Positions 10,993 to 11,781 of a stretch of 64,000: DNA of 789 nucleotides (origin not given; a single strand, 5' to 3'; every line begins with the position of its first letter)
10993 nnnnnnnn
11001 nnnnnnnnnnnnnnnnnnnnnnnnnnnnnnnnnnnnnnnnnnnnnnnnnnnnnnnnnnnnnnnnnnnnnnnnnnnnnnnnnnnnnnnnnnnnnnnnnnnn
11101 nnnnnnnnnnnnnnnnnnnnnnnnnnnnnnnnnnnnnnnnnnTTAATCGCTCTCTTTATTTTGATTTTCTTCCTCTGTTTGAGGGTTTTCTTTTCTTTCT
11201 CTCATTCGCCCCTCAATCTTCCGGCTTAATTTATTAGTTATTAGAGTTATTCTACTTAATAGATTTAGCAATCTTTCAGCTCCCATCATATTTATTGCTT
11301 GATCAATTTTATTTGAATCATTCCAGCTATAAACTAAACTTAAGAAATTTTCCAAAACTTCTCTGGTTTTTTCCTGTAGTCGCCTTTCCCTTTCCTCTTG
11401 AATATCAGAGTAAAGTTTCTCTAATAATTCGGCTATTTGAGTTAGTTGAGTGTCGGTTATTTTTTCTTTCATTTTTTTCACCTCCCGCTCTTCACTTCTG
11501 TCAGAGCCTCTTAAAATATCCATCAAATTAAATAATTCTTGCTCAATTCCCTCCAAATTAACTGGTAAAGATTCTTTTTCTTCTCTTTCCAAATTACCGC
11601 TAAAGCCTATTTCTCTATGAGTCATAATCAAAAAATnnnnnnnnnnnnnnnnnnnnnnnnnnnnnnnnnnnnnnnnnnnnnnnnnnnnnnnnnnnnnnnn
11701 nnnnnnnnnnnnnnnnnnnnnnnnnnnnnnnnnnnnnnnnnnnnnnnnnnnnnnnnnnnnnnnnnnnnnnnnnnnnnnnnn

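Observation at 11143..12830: Three-gene cassette of unannotatable proteins between miaA and gatB, with a 16-bp AT palindrome at one start codon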

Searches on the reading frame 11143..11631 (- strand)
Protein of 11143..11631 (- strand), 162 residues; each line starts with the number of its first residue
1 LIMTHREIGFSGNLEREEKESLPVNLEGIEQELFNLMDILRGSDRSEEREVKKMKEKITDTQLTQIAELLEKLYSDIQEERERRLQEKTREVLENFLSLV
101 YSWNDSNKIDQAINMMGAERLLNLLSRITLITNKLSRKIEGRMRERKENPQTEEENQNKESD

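Call 3: search_protein_families(library=pfam, proteins=[window:11143-11631:-], max_evalue=1)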
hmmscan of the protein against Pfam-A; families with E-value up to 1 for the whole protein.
window:11143-11631:- (162 aa): 6 families
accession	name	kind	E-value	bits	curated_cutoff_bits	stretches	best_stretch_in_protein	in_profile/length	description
PF07823.17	CPDase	-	0.0015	18.7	21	1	59-141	97-177/199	Cyclic phosphodiesterase-like protein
PF04201.20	TPD52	-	0.043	14.5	25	1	15-81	2-64/108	Tumour protein D52 family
PF23430.1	DUF7117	-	0.043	13.9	28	1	30-124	118-209/232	Family of unknown function (DUF7117)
PF14300.12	DMP19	-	0.093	13.8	25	0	62-94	48-78/112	DMP19-like protein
PF18169.6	SLATT_6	-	0.29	11.1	27.1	1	50-104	78-131/176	SMODS and SLOG-associating 2TM effector domain 6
PF10372.14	CdaS_N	-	0.55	10.8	27.2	1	14-62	6-54/69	Diadenylate cyclase CdaS, N-terminal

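Call 4: search_protein_families(library=ncbifam, proteins=[window:11143-11631:-], max_evalue=1)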
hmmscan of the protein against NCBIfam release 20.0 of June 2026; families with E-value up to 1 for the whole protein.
window:11143-11631:- (162 aa): 5 families
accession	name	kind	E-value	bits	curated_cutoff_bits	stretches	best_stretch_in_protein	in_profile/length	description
NF045908.1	AminopepLapALeg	equivalog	0.0051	15.7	600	1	46-142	61-157/396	aminopeptidase LapA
TIGR00383.1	corA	equivalog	0.052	12.9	200.75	1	40-129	123-207/320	magnesium/cobalt transporter CorA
NF033630.1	SLATT_6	subfamily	0.069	12.8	100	1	52-109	81-138/180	SLATT domain-containing protein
TIGR02837.1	spore_II_R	equivalog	0.12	11.9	151.9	1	29-93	35-93/168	stage II sporulation protein R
NF008510.0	PRK11427.1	equivalog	0.23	9.9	821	0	13-90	564-637/683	multidrug efflux transporter permease subunit MdtO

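Call 7: search_protein_families(library=phrogs, proteins=[window:11143-11631:-], max_evalue=1)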
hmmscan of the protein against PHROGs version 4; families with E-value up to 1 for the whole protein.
window:11143-11631:- (162 aa): 5 families
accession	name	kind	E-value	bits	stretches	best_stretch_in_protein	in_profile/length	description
phrog_21790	-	unknown function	0.012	16.9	1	74-115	49-89/126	-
phrog_1292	-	tail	0.054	12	1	33-98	622-688/1523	tail length tape measure protein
phrog_23540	-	unknown function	0.19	13.2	1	94-155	29-90/102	-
phrog_11513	-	DNA, RNA and nucleotide metabolism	0.26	12.6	0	30-72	14-58/87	DNA binding protein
phrog_7018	-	unknown function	0.27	12.3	0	78-103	37-61/65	-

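Call 8: search_protein_families(library=padloc, proteins=[window:11143-11631:-], max_evalue=1)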
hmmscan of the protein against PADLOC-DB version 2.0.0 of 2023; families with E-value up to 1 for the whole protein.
window:11143-11631:- (162 aa): 6 families
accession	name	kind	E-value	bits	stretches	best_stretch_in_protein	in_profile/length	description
PDLC01824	CARF2--CARF_HEPN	-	0.0083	13.6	1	17-144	188-310/376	-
PDLC04056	PD-T4-6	-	0.009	13.1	1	30-114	262-345/415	-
PDLC04079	SIR2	-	0.016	11.8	1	29-99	106-175/430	-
PDLC01292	Cas10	-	0.036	11.6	1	46-153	81-164/387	CAS-III; effector_LS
PDLC00695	Effector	-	0.087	10.4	1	57-109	85-137/195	2TM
PDLC02977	1TM-TIR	-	0.86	7.1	1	30-105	32-109/186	-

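Call 10: find_homologous_proteins(query=window:11143-11631:-, max_evalue=0.01)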
Query window:11143-11631:- (162 aa): 4 proteins with E <= 0.01 among 68 candidates.
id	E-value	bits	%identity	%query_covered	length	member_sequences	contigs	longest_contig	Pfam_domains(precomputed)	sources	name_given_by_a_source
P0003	9.3e-91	319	100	99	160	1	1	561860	-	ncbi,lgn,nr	ncbi:MAG: hypothetical protein KatS3mg098_472 [Candidatus Parcubacteria bacterium]|nr:MAG: hypotheti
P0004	9.5e-90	316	99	99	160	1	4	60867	-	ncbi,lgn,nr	ncbi:MAG: hypothetical protein N2Z68_01260 [Patescibacteria group bacterium]|nr:hypothetical protein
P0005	8.9e-88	310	98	99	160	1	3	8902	-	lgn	-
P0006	3.4e-87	308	98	99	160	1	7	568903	-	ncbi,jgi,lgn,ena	-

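Call 45: search_solved_structures(query=window:11146-11625:-, max_evalue=10)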
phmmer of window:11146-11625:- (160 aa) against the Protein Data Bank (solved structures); distinct sequences matched with E-value up to 10: 4.
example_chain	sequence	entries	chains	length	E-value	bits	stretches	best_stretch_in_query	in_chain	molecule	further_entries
7dmb_A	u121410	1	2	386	0.38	14.2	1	36-117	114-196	Putative methyltransferase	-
8jsk_A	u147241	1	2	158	0.67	13.4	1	52-93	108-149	PycTIR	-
3qkt_A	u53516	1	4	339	0.88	13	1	19-125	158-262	DNA double-strand break repair rad50 ATPase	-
8eov_A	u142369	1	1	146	4.7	10.7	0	44-78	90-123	C2HR1_4r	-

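Call 49: find_encoding_contigs(protein=P0004, flank=6000, max_places=6)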
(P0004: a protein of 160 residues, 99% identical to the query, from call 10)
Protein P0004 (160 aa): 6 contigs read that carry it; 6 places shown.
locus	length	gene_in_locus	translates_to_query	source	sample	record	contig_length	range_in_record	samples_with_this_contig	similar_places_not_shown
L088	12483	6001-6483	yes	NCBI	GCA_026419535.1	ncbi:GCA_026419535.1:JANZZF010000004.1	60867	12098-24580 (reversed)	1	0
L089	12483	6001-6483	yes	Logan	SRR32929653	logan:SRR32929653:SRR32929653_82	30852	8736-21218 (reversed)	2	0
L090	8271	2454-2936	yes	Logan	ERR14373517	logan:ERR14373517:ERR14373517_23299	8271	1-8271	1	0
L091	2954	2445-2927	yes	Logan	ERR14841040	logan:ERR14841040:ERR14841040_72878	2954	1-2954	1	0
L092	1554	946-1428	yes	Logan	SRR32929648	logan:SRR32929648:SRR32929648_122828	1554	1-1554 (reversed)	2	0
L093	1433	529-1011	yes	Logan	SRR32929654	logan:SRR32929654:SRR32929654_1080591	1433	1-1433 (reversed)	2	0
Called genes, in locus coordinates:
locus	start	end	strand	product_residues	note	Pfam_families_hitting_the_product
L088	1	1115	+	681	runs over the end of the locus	PF02518:HATPase_c, PF00204:DNA_gyraseB, PF01751:Toprim, PF00986:DNA_gyraseB_C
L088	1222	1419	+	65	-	PF00584:SecE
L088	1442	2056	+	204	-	PF02357:NusG, PF00467:KOW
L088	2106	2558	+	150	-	PF03946:Ribosomal_L11_N, PF00298:Ribosomal_L11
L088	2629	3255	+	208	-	PF02223:Thymidylate_kin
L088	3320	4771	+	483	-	PF02934:GatB_N, PF02637:GatB_Yqey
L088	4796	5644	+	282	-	-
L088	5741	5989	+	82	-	-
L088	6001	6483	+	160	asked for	-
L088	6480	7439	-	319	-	PF01715:IPPT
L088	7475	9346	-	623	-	PF07973:tRNA_SAD, PF00587:tRNA-synt_2b, PF03129:HGTP_anticodon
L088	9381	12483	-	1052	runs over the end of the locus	PF02811:PHP, PF07733:DNA_pol3_alpha, PF17657:DNA_pol3_finger, PF14579:HHH_6, PF01336:tRNA_anti-codon (weak)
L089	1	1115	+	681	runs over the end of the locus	PF02518:HATPase_c, PF00204:DNA_gyraseB, PF01751:Toprim, PF00986:DNA_gyraseB_C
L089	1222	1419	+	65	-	PF00584:SecE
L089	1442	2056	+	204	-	PF02357:NusG, PF00467:KOW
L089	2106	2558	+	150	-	PF03946:Ribosomal_L11_N, PF00298:Ribosomal_L11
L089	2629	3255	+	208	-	PF02223:Thymidylate_kin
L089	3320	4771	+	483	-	PF02934:GatB_N, PF02637:GatB_Yqey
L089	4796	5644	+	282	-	-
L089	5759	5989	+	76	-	-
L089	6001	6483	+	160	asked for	-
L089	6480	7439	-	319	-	PF01715:IPPT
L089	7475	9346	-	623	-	PF07973:tRNA_SAD, PF00587:tRNA-synt_2b, PF03129:HGTP_anticodon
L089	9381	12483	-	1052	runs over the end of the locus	PF02811:PHP, PF07733:DNA_pol3_alpha, PF17657:DNA_pol3_finger, PF14579:HHH_6, PF01336:tRNA_anti-codon (weak)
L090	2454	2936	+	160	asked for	-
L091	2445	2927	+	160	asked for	-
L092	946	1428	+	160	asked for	-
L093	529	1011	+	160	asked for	-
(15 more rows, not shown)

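Call 53: predict_structure(protein=window:11146-11625:-)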
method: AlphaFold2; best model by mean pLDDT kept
length: 160 residues; sequences in the alignment: 1
mean_pLDDT: 62.5   pTM: 0.30
mean pLDDT of the five models: 62.5, 53.5, 50.4, 50.0, 44.7
residues with pLDDT >= 90: 0; 70-90: 52; 50-70: 82; < 50: 26
segments of 3 or more residues with pLDDT < 50: 1-21
pLDDT, mean of each block of 10 residues (from residue 1): 33 39 63 65 59 63 73 77 73 58 55 62 73 82 74 51
secondary structure, 60 per line:
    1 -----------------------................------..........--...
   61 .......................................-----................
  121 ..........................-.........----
elements in order: H24-39 H46-55 H58-99 H105-146 H148-156

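Call 57: fold_search(model_id=the predicted structure, library=pdb)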
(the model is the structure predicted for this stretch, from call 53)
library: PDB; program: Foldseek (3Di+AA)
matches with E <= 10: 11; with E <= 0.001: 0
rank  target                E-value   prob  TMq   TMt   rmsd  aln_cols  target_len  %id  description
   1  9g0c_A                1.5e+00  0.14  0.24  0.26  13.8       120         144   19  Structure of human Mical1 bMERB_V978A_V985A domain:Rab10 complex. (released 2025-07-02)
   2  5mgp_z                2.9e+00  0.09  0.24  0.13  14.7       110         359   23  Structural basis for ArfA-RF2 mediated translation termination on stop-codon lacking mRNAs (released 2016-12-14)
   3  5lpn_B                4.5e+00  0.09  0.26  0.31  13.4       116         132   22  Structure of human Rab10 in complex with the bMERB domain of Mical-1 (released 2016-08-24)
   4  5le0                  4.5e+00  0.08  0.27  0.31  13.4       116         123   16  MICAL1 Cterminal domain (released 2017-03-01)
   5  9g8u_B                5.8e+00  0.06  0.23  0.14  12.8       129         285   18  Structure of the LipA:LipB complex from Acinetobacter baumannii (released 2025-02-19)
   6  9g0d_B                6.2e+00  0.06  0.24  0.26  13.8       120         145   19  Structure of human Mical1 bMERB_V978A domain:Rab10 complex. (released 2025-07-02)
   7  4eeb_B                6.2e+00  0.03  0.19  0.11  19.6       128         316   16  CorA coiled-coil mutant under Mg2+ absence (released 2012-11-14)
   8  6now_A                7.5e+00  0.05  0.17  0.14  13.0        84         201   17  Human Mitochondrial Alanyl-tRNA Synthetase C-Ala domain (released 2020-01-22)
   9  2olt_A                7.5e+00  0.02  0.15  0.11  14.3       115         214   16  Crystal structure of a phou-like protein (so_3770) from shewanella oneidensis mr-1 at 2.00 A resolution (released 2007-02-06)
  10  8tof_A                8.5e+00  0.02  0.15  0.07  21.8       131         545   17  Rpd3S bound to an H3K36Cme3 modified nucleosome (released 2024-01-17)
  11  7dgj_A                9.1e+00  0.03  0.20  0.21  13.3       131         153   13  The dimeric structure of K78H/G80A/H82A myoglobin (released 2021-02-17)

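Call 59: find_related_loci(query=window:11146-11625:-, collection=viral_contigs, flank=5000)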
Query window:11146-11625:- (160 aa) in viral_contigs; peptide patterns used: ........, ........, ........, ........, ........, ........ (x = any residue, [..] = any of these).
3 stretches matched a pattern, but none encodes a relative of the query by tblastn (E <= 1e-3).
